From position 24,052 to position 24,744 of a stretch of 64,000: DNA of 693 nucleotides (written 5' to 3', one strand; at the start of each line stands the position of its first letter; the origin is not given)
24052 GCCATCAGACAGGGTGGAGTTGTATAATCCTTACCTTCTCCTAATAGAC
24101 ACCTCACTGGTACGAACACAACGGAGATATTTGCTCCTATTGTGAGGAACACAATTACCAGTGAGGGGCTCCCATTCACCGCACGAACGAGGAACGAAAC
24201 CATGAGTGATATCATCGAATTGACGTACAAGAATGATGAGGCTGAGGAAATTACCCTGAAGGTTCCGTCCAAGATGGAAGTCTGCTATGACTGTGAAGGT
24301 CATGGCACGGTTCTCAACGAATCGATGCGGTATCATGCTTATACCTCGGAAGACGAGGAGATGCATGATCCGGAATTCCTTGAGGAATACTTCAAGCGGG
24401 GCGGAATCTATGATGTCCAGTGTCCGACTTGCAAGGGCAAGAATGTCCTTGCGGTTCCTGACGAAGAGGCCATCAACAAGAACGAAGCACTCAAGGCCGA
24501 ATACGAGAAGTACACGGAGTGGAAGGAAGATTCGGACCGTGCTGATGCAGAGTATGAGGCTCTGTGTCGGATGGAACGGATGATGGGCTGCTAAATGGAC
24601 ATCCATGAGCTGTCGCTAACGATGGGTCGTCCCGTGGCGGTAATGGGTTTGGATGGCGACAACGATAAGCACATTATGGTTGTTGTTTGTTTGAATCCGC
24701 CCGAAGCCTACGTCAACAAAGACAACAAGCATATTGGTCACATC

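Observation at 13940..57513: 31 co-oriented copies of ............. marking gene boundaries, with a density gradient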

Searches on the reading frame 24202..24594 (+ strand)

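Call 78: search_protein_families(library=pfam, proteins=[window:24202-24594:+], max_evalue=0.01)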
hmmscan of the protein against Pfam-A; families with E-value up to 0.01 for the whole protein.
window:24202-24594:+ (130 aa): 3 families
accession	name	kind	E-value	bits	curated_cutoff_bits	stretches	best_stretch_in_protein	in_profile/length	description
PF23454.1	Zn_ribbon_Brz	-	0.00084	20.3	27.9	1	68-103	2-38/58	Transcriptional regulator Brz zinc beta ribbon domain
PF00684.25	DnaJ_CXXCXGXG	-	0.0015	19.2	32.7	0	24-40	14-30/65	DnaJ central domain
PF15777.11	Anti-TRAP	-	0.0044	17.4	32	0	72-83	31-42/59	Tryptophan RNA-binding attenuator protein inhibitory protein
